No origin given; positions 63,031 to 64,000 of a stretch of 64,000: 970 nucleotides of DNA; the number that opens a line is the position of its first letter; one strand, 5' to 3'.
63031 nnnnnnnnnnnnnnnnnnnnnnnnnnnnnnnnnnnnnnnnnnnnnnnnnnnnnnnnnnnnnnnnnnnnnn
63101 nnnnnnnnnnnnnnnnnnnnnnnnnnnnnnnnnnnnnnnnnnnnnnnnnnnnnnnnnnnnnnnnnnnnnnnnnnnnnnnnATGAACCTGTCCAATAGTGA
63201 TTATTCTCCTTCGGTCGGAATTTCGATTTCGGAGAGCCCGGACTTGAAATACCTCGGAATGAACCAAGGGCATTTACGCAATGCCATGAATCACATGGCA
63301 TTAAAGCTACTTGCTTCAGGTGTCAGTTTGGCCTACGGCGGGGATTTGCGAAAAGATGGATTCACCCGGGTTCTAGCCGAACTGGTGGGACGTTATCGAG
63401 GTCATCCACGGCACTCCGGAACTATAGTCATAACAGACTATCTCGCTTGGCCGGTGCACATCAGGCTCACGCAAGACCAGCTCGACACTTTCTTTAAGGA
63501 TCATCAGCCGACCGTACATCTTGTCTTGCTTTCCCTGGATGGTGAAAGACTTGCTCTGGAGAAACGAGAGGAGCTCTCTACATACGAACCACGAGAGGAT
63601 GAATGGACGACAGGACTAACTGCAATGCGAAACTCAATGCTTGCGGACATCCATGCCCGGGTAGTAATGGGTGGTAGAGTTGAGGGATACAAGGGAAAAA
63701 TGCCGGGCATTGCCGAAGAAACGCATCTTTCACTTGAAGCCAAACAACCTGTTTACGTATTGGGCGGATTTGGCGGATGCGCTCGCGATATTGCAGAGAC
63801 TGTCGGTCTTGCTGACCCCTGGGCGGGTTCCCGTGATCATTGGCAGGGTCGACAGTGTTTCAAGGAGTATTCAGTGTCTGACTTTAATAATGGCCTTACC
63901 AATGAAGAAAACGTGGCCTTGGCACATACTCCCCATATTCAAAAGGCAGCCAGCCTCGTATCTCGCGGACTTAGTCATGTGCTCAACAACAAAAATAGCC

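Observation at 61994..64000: Translationally coupled TIR-domain and SLOG-domain genes at the window edge, Thoeris-like in logic but non-canonical in architecture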

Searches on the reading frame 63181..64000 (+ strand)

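Call 5: search_protein_families(library=pfam, proteins=[window:63181-64000:+], max_evalue=1)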
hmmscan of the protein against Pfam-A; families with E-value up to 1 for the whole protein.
window:63181-64000:+ (273 aa): 2 families
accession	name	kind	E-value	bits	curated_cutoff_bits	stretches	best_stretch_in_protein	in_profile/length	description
PF18163.6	LD_cluster2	-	1.5e-69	235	25.3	1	11-229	6-223/264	SLOG cluster2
PF09664.16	DUF2399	-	0.075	13.2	23.4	1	29-76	49-95/152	Protein of unknown function C-terminus (DUF2399)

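Call 6: search_protein_families(library=padloc, proteins=[window:63181-64000:+], max_evalue=1)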
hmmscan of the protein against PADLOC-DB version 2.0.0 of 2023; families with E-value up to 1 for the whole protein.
window:63181-64000:+ (273 aa): 0 families

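Call 7: search_protein_families(library=ncbifam, proteins=[window:63181-64000:+], max_evalue=1)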
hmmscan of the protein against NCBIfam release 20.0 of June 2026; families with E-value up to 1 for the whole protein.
window:63181-64000:+ (273 aa): 1 family
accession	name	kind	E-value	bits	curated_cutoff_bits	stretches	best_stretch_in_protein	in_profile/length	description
NF058525.1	Thoeris_type3_ThcA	equivalog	0.0031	17.2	110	1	137-209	96-164/184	Thoeris type III anti-phage system protein ThcA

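Call 10: find_homologous_proteins(query=window:63181-64000:+)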
Query window:63181-64000:+ (273 aa): 1890 proteins with E <= 0.001 among 3126 candidates; the best 120 are listed.
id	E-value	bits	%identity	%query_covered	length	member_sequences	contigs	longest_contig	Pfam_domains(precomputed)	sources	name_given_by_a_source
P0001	9.6e-181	617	99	100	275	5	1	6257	PF18163.7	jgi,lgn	-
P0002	6.3e-156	536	85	100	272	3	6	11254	PF18163.7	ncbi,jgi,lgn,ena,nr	ncbi:MAG: hypothetical protein OXF73_07645 [Gammaproteobacteria bacterium]|nr:hypothetical protein [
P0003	2.7e-126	439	73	98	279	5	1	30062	PF18163.7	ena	-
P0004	1.3e-125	436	72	98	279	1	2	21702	PF18163.7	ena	-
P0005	3.6e-125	435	70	100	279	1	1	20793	PF18163.7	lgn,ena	-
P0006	6.4e-124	431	69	100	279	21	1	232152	PF18163.7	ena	-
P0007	6.7e-124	431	69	100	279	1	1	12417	PF18163.7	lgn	-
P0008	3.9e-123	428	71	98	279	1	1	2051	PF18163.7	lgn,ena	-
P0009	1.1e-122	427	69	100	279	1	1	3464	PF18163.7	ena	-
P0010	1.8e-122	426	69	100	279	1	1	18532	PF18163.7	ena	-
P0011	5.5e-122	425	71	98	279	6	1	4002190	PF18163.7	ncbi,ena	-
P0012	3.4e-121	422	67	100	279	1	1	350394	PF18163.7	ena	-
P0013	3.7e-121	422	68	100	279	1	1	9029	PF18163.7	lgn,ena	-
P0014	3.6e-120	419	67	100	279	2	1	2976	PF18163.7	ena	-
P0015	4.2e-120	418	67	100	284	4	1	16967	PF18163.7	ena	-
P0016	6.5e-120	418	68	100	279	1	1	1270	PF18163.7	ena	-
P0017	7.2e-120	418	68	99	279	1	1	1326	PF18163.7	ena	-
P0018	1.2e-119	417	68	100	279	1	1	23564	PF18163.7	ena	-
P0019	4.2e-119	415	66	99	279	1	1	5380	PF18163.7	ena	-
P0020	8.9e-119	414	67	100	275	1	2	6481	PF18163.7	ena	-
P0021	9.5e-119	414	69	99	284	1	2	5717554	PF18163.7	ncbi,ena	-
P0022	1.0e-118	414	67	100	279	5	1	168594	PF18163.7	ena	-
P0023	1.6e-118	413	66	100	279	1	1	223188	PF18163.7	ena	-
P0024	1.7e-118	413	67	100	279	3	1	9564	PF18163.7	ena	-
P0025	2.0e-118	413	65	100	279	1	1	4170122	PF18163.7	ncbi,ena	-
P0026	3.2e-118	412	67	100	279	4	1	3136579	PF18163.7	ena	-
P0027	3.3e-118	412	67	100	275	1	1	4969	PF18163.7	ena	-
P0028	4.3e-118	412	66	100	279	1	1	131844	PF18163.7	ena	-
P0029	4.9e-118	412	67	99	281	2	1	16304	PF18163.7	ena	-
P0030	5.4e-118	412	67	100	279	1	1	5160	PF18163.7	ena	-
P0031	5.4e-118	412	67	100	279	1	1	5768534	PF18163.7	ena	-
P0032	5.8e-118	411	65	100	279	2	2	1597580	PF18163.7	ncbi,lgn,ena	-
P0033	7.0e-118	411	66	100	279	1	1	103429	PF18163.7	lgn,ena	-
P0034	7.6e-118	411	67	99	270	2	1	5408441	PF18163.7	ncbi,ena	-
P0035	1.4e-117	410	67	98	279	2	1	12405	PF18163.7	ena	-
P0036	1.7e-117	410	67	100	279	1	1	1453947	PF18163.7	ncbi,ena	-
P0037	1.8e-117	410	66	100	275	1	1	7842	PF18163.7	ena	-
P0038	2.1e-117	410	65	100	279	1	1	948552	PF18163.7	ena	-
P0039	2.2e-117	410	66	100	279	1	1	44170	PF18163.7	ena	-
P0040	3.1e-117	409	67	100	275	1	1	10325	PF18163.7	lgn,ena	-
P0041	4.5e-117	409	67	100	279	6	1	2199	PF18163.7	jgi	jgi:hypothetical protein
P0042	7.1e-117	408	67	100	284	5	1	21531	PF18163.7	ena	-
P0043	7.4e-117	408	66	100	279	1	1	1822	PF18163.7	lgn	-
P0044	9.3e-117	407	67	100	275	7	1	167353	PF18163.7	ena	-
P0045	1.6e-116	407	64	99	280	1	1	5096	PF18163.7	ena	-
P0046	2.1e-116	406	65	100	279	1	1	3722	PF18163.7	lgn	-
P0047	2.7e-116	406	66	100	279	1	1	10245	PF18163.7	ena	-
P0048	2.9e-116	406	64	99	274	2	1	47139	PF18163.7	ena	-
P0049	3.4e-116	406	66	100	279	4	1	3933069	PF18163.7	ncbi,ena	-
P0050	7.9e-116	404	67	99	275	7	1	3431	PF18163.7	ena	-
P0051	7.9e-116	404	67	99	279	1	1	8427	PF18163.7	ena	-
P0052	9.0e-116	404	66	100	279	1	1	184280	PF18163.7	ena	-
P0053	1.1e-115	404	66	100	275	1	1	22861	PF18163.7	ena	-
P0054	2.0e-115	403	65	100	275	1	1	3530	PF18163.7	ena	-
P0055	2.5e-115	403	67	96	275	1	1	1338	PF18163.7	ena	-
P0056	5.4e-115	402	65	100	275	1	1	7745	PF18163.7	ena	-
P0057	9.0e-115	401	66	99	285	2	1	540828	PF18163.7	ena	-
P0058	9.2e-115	401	65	100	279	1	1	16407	PF18163.7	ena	-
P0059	1.7e-114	400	65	100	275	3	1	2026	PF18163.7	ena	-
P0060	1.7e-114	400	65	100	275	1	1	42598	PF18163.7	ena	-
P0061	1.9e-114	400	67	99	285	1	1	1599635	PF18163.7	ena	-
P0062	2.1e-114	400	65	100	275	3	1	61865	PF18163.7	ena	-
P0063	2.3e-114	400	65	100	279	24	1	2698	PF18163.7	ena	-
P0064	2.4e-114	400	64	100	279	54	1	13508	PF18163.7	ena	-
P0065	3.2e-114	399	65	100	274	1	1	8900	PF18163.7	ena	-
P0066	4.1e-114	399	66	99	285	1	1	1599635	PF18163.7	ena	-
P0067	5.1e-114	398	65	99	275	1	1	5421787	PF18163.7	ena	-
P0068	6.4e-114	398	61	100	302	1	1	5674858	PF18163.7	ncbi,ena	-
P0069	7.4e-114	398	66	100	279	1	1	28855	PF18163.7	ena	-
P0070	9.0e-114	398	64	100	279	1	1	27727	PF18163.7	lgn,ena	-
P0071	1.1e-113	397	65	100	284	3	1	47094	PF18163.7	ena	-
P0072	1.2e-113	397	67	99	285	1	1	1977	PF18163.7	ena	-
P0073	1.3e-113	397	64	100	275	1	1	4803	PF18163.7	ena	-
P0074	1.4e-113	397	66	99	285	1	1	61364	PF18163.7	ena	-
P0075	1.5e-113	397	64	100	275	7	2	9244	PF18163.7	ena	-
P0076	1.6e-113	397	64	100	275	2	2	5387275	PF18163.7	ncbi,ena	-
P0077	1.7e-113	397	65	100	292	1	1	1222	PF18163.7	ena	-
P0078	1.8e-113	397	64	100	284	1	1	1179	PF18163.7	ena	-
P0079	2.7e-113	396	66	99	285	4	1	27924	PF18163.7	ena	-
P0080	2.9e-113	396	65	99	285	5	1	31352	PF18163.7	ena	-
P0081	3.0e-113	396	63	100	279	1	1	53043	PF18163.7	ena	-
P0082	3.5e-113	396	66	99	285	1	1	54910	PF18163.7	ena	-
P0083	3.7e-113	396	66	98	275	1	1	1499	PF18163.7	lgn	-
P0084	4.5e-113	395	64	100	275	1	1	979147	PF18163.7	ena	-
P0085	5.8e-113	395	64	99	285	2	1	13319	PF18163.7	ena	-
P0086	6.4e-113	395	64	100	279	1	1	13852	PF18163.7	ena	-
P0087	9.0e-113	394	64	99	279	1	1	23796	PF18163.7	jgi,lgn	-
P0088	1.4e-112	394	64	99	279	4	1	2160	PF18163.7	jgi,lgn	-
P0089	1.8e-112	393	68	97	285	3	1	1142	PF18163.7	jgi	-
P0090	2.0e-112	393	65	99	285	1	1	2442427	PF18163.7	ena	-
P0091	2.6e-112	393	64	100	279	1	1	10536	PF18163.7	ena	-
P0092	3.3e-112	393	65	100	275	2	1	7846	PF18163.7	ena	-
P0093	4.4e-112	392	64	100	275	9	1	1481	PF18163.7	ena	-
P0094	4.9e-112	392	64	100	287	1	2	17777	PF18163.7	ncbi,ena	-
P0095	8.5e-112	391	63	100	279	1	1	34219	PF18163.7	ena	-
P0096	8.7e-112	391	64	100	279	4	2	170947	PF18163.7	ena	-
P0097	1.2e-111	391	63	100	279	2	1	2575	PF18163.7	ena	-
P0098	3.1e-111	389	66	96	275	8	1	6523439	PF18163.7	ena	-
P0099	4.4e-111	389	63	100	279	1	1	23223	PF18163.7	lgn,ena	-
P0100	5.3e-111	389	63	100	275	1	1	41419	PF18163.7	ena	-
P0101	5.8e-111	388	64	99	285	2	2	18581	PF18163.7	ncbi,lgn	-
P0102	6.9e-111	388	64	100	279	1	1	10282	PF18163.7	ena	-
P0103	7.3e-111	388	64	100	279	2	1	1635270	PF18163.7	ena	-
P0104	8.1e-111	388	64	99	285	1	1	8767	PF18163.7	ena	-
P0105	8.3e-111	388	64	99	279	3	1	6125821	PF18163.7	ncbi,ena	-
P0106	1.4e-110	387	64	99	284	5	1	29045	PF18163.7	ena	-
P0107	1.7e-110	387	62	100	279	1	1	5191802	PF18163.7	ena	-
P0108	2.2e-110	387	64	99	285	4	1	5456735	PF18163.7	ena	-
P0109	2.2e-110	387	63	100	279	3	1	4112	PF18163.7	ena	-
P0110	3.6e-110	386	63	100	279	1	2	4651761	PF18163.7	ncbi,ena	-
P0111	3.6e-110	386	61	99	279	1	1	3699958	PF18163.7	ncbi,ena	-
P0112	4.1e-110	386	63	100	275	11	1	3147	PF18163.7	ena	-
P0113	7.9e-110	385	61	100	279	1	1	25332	PF18163.7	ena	-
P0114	9.2e-110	385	63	99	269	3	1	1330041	PF18163.7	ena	-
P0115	1.1e-109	384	63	100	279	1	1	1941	PF18163.7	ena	-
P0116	2.6e-109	383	64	99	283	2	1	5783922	PF18163.7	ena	-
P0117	4.9e-109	382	63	100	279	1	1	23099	PF18163.7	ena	-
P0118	5.4e-109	382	64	100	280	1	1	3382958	PF18163.7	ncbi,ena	-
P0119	5.6e-109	382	64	99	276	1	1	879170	PF18163.7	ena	-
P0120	6.2e-109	382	61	100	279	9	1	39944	PF18163.7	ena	-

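Call 11: find_encoding_contigs(protein=P0001, flank=10000, max_places=5)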
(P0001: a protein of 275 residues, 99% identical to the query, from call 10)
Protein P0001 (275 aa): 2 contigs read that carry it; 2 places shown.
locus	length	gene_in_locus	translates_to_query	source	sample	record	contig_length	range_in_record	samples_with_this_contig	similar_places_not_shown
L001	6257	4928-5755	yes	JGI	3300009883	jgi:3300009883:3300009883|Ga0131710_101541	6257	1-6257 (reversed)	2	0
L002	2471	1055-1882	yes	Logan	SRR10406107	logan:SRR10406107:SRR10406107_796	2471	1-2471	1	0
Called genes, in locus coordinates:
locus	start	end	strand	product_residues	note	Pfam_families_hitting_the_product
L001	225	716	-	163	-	-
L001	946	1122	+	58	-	-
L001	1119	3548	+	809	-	PF00912:Transgly, PF17092:PCB_OB, PF00905:Transpeptidase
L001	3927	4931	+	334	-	PF13676:TIR_2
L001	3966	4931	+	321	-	PF13676:TIR_2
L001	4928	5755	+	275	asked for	PF18163:LD_cluster2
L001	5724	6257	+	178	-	?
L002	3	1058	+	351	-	?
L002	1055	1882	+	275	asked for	PF18163:LD_cluster2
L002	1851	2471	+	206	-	PF08937:ThsB_TIR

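Call 12: find_encoding_contigs(protein=P0002, flank=10000, max_places=6)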
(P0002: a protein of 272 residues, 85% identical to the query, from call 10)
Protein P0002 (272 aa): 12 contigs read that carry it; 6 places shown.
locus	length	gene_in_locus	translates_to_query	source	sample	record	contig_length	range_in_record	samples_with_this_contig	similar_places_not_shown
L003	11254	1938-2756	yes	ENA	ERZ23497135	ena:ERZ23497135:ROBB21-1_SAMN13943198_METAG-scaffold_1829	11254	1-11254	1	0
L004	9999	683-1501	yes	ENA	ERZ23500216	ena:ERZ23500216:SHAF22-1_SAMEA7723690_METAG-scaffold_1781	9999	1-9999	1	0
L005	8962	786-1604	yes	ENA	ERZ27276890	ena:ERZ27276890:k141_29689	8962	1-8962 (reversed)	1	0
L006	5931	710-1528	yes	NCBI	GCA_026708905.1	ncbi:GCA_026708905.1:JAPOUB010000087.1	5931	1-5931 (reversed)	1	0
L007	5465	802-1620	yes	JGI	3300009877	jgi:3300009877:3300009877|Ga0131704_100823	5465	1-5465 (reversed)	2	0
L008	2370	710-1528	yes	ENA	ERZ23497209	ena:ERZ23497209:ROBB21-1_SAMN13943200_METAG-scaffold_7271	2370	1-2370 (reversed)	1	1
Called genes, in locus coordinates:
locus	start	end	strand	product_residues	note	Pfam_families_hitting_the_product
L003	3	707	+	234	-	?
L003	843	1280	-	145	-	PF00589:Phage_integrase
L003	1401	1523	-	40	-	-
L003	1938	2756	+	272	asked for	PF18163:LD_cluster2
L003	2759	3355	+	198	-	PF08937:ThsB_TIR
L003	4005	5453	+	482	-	PF11794:HpaB_N, PF03241:HpaB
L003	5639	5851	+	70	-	PF00724:Oxidored_FMN (weak)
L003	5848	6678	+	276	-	PF00724:Oxidored_FMN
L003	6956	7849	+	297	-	PF01609:DDE_Tnp_1 (weak)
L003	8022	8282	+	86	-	-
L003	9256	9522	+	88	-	-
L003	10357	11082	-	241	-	-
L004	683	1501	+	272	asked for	PF18163:LD_cluster2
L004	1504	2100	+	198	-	PF08937:ThsB_TIR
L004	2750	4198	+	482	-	PF11794:HpaB_N, PF03241:HpaB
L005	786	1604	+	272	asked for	PF18163:LD_cluster2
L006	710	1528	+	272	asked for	PF18163:LD_cluster2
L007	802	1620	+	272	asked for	PF18163:LD_cluster2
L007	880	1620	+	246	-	PF18163:LD_cluster2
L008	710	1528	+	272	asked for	PF18163:LD_cluster2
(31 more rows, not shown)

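Call 34: find_related_loci(query=A1, collection=genome_contigs, flank=8000)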
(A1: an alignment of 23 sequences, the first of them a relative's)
Query A1 (275 aa) in genome_contigs; peptide patterns used: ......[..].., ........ (x = any residue, [..] = any of these).
204 stretches matched a pattern; 177 encode a relative of the query (tblastn E <= 1e-3); the best 80 are kept; 80 distinct loci.
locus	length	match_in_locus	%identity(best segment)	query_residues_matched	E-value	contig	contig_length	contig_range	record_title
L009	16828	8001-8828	69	1-274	2e-126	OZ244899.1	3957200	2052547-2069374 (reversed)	MAG: Alphaproteobacteria bacterium isolate 24d3793c-6b50-40cf-b56c-2e6914e210b4 genome assembly, chromosome: 1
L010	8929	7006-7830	65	1-275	7e-125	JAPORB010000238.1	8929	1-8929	MAG: Gammaproteobacteria bacterium isolate CAR1_bin_10 NODE_2542_length_8929_cov_9.68425, whole genome shotgun sequence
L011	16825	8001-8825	65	1-275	3e-124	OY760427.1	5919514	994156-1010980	MAG: Rhodothermales bacterium isolate 1504ddc0-b432-43e2-af37-a45191a88aeb genome assembly, chromosome: 1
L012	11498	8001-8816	66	1-272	1e-123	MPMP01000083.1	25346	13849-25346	MAG: Albidovulum sp. bin36 NODE_2752_length_25346_cov_14.8942_ID_5503, whole genome shotgun sequence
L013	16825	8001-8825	65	1-275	1e-123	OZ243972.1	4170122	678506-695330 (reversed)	MAG: Alphaproteobacteria bacterium isolate 09f1bc1b-1bad-4b92-9679-6e0ab018260f genome assembly, chromosome: 1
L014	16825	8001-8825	66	1-275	8e-124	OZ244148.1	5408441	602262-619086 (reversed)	MAG: Rhodothermales bacterium isolate 74c7008a-8643-43fd-832e-2eb336472ec0 genome assembly, chromosome: 1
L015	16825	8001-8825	66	1-275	2e-123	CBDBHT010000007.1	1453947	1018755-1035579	MAG: Candidatus Azotimanducaceae bacterium isolate d05c83b8-ac0e-43e4-8f3d-63fae8a00316 genome assembly, contig: contig_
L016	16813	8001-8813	65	1-271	3e-123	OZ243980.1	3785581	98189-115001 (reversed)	MAG: Arenicellales bacterium isolate 2bc81a4a-70f0-4651-b542-e07c7ba8b5a8 genome assembly, chromosome: 1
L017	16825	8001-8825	65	1-275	5e-122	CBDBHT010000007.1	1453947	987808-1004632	MAG: Candidatus Azotimanducaceae bacterium isolate d05c83b8-ac0e-43e4-8f3d-63fae8a00316 genome assembly, contig: contig_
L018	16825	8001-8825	65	1-275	3e-121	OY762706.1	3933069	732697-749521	MAG: Pseudomonadales bacterium isolate de142bf8-e8cc-4dba-9a57-49bc09e2b17e genome assembly, chromosome: 1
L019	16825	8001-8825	65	1-275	7e-121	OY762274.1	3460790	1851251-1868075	MAG: Pseudomonadales bacterium isolate 60585db5-5827-4edb-b4aa-d5af37b5f399 genome assembly, chromosome: 1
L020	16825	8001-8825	64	1-275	3e-120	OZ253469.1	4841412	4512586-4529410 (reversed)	MAG: Candidatus Azotimanducaceae bacterium isolate 0d336ec1-7821-4be5-a928-cec4cb1b8f81 genome assembly, chromosome: 1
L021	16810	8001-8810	64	1-270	1e-119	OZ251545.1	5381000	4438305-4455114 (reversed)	MAG: Gammaproteobacteria bacterium isolate 804a2bfb-9c7e-4e06-b795-02af6ddb82b1 genome assembly, chromosome: 1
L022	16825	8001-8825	64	1-275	7e-119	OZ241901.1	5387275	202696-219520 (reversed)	MAG: Gammaproteobacteria bacterium isolate 65898e9d-28f9-48af-9959-824c109e8cbf genome assembly, chromosome: 1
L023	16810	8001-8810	65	1-270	5e-119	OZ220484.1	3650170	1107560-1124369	MAG: Pseudomonadales bacterium isolate a493282d-5fc6-49d1-81ab-a6a4f8e0b842 genome assembly, chromosome: 1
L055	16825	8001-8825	57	1-275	2e-101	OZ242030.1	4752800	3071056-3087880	MAG: Paracoccaceae bacterium isolate b0a31e3e-96fe-4094-b8e3-cdc964d6e1dc genome assembly, chromosome: 1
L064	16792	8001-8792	52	1-264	2e-89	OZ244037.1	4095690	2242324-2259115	MAG: Longimicrobiales bacterium isolate f1d7cd51-80ea-44bf-852b-8dd3c8245deb genome assembly, chromosome: 1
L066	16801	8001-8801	52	1-269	6e-89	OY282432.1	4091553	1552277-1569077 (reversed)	MAG: uncultured Candidatus Binatia bacterium isolate 81991fb1-66cf-4eb3-b653-309a223604dd genome assembly, chromosome: 1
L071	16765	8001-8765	53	11-264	2e-86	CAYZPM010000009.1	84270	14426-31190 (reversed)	MAG TPA_asm: uncultured Gallionellaceae bacterium isolate binchicken_co162_43 genome assembly, contig: NODE_349_length_8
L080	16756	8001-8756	54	11-264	2e-82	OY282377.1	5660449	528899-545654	MAG: uncultured Latescibacteria bacterium genome assembly, chromosome: 1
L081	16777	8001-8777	50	11-272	6e-82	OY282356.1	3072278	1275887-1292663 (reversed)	MAG: Gemmatimonadota bacterium genome assembly, chromosome: 1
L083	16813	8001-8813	47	1-274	7e-82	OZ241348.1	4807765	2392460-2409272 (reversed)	MAG: Candidatus Azotimanducaceae bacterium isolate a9db2f7b-e227-4142-b8f7-1613535697ad genome assembly, chromosome: 1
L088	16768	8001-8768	51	12-267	1e-80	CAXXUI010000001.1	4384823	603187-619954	MAG: Bryobacterales bacterium isolate 5942d0b9-d8fa-4bd4-b693-3c76deb92a13 genome assembly, contig: contig_1, whole geno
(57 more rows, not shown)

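Call 45: predict_structure(alignment_id=A1)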
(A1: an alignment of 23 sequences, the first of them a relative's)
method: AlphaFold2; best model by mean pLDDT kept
length: 275 residues; sequences in the alignment: 23
mean_pLDDT: 59.0   pTM: 0.63
mean pLDDT of the five models: 59.0, 58.8, 40.4, 36.9, 35.2
residues with pLDDT >= 90: 0; 70-90: 69; 50-70: 135; < 50: 71
segments of 3 or more residues with pLDDT < 50: 1-8, 18-20, 55-60, 84-97, 99-101, 107-124, 165-173
pLDDT, mean of each block of 10 residues (from residue 1): 39 53 56 66 66 50 57 60 43 40 47 38 52 51 51 61 49 57 78 65 79 62 81 82 73 67 74 50
secondary structure, 60 per line:
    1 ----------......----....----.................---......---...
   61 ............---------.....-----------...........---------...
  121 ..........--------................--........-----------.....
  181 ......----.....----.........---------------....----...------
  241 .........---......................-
elements in order: E11-16 H21-24 H29-45 E49-54 H58-72 E82-86 H98-108 H118-130 H139-154 E157-164 H176-186 E191-195 H200-208 H224-227 H241-249 H253-274
